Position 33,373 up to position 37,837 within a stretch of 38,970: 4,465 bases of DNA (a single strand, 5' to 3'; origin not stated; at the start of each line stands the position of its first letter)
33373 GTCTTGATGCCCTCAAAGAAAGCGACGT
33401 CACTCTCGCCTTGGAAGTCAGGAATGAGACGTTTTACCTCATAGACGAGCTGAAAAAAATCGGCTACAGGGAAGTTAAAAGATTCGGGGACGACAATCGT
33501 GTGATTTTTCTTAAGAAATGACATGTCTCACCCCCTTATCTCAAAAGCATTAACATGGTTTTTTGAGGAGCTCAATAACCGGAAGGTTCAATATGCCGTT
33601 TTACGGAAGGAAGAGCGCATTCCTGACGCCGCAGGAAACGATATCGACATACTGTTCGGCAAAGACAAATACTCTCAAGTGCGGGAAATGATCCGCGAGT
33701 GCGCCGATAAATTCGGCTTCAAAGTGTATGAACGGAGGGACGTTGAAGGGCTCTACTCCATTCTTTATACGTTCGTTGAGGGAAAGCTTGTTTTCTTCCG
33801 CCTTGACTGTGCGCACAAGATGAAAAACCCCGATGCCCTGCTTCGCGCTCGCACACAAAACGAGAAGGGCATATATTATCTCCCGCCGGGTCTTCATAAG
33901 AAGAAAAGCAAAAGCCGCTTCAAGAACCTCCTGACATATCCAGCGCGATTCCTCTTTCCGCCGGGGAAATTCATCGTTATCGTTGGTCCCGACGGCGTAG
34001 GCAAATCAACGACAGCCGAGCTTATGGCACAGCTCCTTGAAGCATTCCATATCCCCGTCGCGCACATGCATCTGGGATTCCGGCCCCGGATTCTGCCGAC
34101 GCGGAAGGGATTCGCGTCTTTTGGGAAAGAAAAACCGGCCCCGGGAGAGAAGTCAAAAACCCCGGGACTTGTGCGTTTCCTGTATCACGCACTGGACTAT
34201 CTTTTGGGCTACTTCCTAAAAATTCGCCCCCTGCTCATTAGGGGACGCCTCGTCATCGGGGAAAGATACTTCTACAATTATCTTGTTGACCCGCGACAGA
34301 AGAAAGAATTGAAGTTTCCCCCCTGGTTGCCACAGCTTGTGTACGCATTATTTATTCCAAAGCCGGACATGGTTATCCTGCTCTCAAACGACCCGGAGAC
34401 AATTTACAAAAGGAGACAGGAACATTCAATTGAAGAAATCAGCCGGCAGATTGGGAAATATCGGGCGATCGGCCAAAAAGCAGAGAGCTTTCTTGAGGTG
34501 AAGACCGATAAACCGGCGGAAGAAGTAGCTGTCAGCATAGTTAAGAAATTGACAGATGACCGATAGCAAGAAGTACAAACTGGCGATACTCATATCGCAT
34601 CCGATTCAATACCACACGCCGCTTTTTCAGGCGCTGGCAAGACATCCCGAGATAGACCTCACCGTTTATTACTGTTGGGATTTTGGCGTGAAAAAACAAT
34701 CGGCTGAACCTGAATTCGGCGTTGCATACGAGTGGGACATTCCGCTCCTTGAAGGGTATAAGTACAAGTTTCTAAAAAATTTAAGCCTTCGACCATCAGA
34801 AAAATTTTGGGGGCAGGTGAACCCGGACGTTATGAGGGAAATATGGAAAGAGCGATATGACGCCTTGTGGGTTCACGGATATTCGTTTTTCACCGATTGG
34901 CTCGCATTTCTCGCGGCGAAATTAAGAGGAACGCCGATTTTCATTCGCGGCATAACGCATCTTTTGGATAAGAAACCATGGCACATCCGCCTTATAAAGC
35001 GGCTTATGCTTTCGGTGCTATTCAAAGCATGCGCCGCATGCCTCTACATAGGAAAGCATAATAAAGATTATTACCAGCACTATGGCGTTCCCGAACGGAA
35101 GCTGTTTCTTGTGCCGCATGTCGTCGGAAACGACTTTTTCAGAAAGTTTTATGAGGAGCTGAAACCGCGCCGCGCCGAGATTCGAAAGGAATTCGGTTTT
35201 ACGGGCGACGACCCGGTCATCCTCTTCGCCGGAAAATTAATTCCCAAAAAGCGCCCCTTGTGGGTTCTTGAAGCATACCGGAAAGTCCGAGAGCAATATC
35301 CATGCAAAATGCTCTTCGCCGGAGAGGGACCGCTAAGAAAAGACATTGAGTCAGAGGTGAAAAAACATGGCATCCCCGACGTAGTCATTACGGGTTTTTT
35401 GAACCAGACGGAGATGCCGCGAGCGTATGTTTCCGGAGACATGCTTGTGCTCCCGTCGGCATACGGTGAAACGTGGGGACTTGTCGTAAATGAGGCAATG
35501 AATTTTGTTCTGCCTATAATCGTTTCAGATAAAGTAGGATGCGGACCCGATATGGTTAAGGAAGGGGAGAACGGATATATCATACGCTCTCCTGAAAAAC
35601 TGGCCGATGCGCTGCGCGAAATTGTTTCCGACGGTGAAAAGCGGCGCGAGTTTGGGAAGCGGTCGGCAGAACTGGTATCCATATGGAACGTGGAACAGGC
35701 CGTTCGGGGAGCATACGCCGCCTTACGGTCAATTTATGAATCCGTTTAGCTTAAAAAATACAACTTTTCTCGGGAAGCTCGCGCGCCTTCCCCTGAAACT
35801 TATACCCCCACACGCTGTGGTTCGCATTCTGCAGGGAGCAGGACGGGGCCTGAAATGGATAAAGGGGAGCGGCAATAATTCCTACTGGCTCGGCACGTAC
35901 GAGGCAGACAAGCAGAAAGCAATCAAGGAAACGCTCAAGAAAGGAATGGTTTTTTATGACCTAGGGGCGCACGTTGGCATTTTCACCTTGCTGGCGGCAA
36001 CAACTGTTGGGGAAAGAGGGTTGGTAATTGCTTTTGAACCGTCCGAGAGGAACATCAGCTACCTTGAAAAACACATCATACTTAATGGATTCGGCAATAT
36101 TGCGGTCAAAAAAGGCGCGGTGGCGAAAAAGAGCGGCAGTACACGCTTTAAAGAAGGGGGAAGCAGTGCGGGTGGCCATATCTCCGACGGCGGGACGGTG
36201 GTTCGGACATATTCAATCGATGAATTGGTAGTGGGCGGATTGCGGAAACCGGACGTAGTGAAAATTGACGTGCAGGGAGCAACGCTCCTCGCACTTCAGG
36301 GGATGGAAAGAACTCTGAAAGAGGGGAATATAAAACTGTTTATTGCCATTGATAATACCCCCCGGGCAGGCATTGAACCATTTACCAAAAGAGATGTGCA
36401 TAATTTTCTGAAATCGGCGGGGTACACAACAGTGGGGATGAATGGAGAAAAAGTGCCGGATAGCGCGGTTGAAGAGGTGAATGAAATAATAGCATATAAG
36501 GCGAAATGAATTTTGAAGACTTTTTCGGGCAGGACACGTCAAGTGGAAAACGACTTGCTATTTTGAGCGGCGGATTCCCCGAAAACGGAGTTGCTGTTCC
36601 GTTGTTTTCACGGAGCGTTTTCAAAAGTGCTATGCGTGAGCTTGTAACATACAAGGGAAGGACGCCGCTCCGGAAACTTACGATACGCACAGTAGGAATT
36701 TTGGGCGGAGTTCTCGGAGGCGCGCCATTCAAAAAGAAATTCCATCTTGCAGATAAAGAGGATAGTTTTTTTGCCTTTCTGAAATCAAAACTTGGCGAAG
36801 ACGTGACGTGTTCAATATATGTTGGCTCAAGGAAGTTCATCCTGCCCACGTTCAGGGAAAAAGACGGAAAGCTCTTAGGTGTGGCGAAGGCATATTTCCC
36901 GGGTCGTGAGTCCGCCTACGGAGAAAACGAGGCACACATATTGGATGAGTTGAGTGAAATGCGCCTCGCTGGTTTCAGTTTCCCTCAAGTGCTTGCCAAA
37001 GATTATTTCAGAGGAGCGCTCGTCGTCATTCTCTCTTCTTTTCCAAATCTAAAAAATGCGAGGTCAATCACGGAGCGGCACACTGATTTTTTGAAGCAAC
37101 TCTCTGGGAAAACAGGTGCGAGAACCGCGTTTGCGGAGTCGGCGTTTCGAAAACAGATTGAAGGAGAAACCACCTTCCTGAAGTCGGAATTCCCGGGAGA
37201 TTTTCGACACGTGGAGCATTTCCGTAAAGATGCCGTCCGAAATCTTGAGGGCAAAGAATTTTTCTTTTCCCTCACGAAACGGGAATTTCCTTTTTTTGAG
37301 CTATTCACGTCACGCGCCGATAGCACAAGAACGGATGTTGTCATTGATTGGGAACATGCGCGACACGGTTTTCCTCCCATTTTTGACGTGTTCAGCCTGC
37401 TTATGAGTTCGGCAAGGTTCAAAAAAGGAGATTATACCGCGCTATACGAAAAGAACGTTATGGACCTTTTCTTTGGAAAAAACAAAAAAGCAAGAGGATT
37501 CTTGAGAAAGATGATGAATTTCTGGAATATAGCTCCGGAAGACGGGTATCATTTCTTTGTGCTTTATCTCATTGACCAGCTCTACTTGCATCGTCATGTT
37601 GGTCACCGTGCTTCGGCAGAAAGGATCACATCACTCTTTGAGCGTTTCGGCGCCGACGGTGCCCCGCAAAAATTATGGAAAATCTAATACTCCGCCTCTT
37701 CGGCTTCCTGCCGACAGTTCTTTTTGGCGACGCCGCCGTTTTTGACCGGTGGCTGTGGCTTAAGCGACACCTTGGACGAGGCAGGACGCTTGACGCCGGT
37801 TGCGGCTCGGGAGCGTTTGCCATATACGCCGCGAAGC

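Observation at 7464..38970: PG-anchored Thr/Ser-rich giant surface protein followed by a 28-kb glycan locus led by a Wzy_C/PglL-type enzyme: candidate S-layer-type protein glycosylation system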

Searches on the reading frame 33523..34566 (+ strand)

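Call 6: search_protein_families(library=pfam, proteins=[window:33523-34566:+], max_evalue=0.01)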
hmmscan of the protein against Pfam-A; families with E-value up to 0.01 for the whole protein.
window:33523-34566:+ (347 aa): 4 families
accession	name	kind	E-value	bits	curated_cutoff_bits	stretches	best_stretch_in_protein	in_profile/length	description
PF02223.23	Thymidylate_kin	-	7.1e-10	39.3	27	1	155-330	3-176/185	Thymidylate kinase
PF13401.12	AAA_22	-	0.00057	20.7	27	1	149-177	6-37/130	AAA domain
PF00005.33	ABC_tran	-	0.00063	20.8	25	1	143-173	6-36/137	ABC transporter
PF13207.12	AAA_17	-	0.0056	17.4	27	0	280-301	101-122/136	AAA domain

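Call 39: search_protein_families(library=ncbifam, proteins=[window:33523-34566:+], max_evalue=0.01)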
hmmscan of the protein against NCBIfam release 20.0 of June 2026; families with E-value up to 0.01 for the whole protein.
window:33523-34566:+ (347 aa): 9 families
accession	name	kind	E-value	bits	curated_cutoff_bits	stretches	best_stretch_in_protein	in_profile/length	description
TIGR00041.1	DTMP_kinase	equivalog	1.1e-09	38.3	83.25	2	233-334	82-191/196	dTMP kinase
NF003122.0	PRK04040.1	equivalog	0.00024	20.7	155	0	269-318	101-146/189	adenylate kinase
NF005923.0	PRK07933.1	equivalog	0.00072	19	193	0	259-314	110-166/213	dTMP kinase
TIGR00958.1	3a01208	subfamily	0.0028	16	874.6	1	143-171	502-530/711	antigen peptide transporter 2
TIGR04520.1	ECF_ATPase_1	equivalog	0.0032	16.9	315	1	146-174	26-54/269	energy-coupling factor transporter ATPase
NF010068.0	PRK13548.1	equivalog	0.0052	15.9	261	1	143-173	26-56/261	heme ABC transporter ATP-binding protein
NF008653.0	PRK11650.1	subfamily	0.0059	15.7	432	0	147-171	29-53/357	sn-glycerol-3-phosphate ABC transporter ATP-binding protein UgpC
NF008409.0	PRK11231.1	equivalog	0.0076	15.6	375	0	143-175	23-55/255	Fe(3+) dicitrate ABC transporter ATP-binding protein FecE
TIGR02868.1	CydC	equivalog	0.0093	14.6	329.05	0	145-174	358-387/530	thiol reductant ABC exporter subunit CydC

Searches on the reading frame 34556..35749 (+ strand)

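Call 6: search_protein_families(library=pfam, proteins=[window:34556-35749:+], max_evalue=0.01)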
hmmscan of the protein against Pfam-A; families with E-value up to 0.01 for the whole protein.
window:34556-35749:+ (397 aa): 5 families
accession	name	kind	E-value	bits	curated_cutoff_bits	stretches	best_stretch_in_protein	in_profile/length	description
PF00534.26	Glycos_transf_1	-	3.3e-34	118.3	26.4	1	206-370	2-169/172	Glycosyl transferases group 1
PF13692.12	Glyco_trans_1_4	-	2.6e-27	96.2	27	1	220-359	2-142/142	Glycosyl transferases group 1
PF13439.12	Glyco_transf_4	-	5.6e-06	26.9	28.5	1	89-189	61-165/170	Glycosyltransferase Family 4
PF13579.12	Glyco_trans_4_4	-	9.6e-05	23.2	29.7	1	93-187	63-156/158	Glycosyl transferase 4-like domain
PF20706.3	GT4-conflict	-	0.0069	15.8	26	1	283-335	271-322/385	Family 4 Glycosyltransferase in conflict systems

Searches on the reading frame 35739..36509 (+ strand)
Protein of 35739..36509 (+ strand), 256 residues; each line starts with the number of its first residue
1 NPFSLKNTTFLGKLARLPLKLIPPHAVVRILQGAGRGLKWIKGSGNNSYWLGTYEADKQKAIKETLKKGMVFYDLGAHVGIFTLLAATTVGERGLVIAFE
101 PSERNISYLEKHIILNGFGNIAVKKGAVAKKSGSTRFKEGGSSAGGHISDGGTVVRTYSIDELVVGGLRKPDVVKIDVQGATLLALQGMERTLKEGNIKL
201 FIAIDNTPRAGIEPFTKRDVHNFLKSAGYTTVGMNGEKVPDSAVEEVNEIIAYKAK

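Call 6: search_protein_families(library=pfam, proteins=[window:35739-36509:+], max_evalue=0.01)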
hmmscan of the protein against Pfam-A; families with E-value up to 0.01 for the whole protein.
window:35739-36509:+ (256 aa): 2 families
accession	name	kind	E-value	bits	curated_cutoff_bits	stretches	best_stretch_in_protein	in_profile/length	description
PF05050.19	Methyltransf_21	-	1.6e-13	51.6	22.7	1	74-229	1-171/173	Methyltransferase FkbM domain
PF13847.12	Methyltransf_31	-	0.00011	22.4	27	1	67-130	2-65/145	Methyltransferase domain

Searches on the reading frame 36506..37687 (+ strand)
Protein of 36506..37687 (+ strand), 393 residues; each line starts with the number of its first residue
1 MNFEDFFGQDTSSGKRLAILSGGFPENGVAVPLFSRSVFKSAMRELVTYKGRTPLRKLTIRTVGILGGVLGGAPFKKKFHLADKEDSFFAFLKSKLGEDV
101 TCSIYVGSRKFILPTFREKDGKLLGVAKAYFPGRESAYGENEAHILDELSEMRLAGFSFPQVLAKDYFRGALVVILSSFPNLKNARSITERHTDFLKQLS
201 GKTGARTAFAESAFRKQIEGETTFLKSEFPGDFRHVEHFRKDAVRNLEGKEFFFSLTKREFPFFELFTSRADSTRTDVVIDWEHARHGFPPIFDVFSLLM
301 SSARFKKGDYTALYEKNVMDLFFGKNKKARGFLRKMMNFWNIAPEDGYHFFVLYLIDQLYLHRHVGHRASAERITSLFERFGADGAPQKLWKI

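Call 6: search_protein_families(library=pfam, proteins=[window:36506-37687:+], max_evalue=0.01)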
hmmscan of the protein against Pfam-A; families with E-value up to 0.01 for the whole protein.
window:36506-37687:+ (393 aa): 0 families

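Call 39: search_protein_families(library=ncbifam, proteins=[window:36506-37687:+], max_evalue=0.01)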
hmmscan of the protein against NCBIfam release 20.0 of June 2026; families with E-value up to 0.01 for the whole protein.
window:36506-37687:+ (393 aa): 0 families

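Call 59: search_solved_structures(query=window:36506-37687:+, max_evalue=10)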
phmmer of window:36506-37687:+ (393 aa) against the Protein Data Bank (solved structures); distinct sequences matched with E-value up to 10: 0.

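Call 73: search_protein_families(library=pfam, proteins=[window:36506-37687:+], max_evalue=10)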
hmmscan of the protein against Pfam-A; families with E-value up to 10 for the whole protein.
window:36506-37687:+ (393 aa): 1 family
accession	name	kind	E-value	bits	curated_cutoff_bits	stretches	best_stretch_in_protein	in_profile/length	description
PF01636.29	APH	-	0.1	12.8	23.2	1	278-303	188-213/239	Phosphotransferase enzyme family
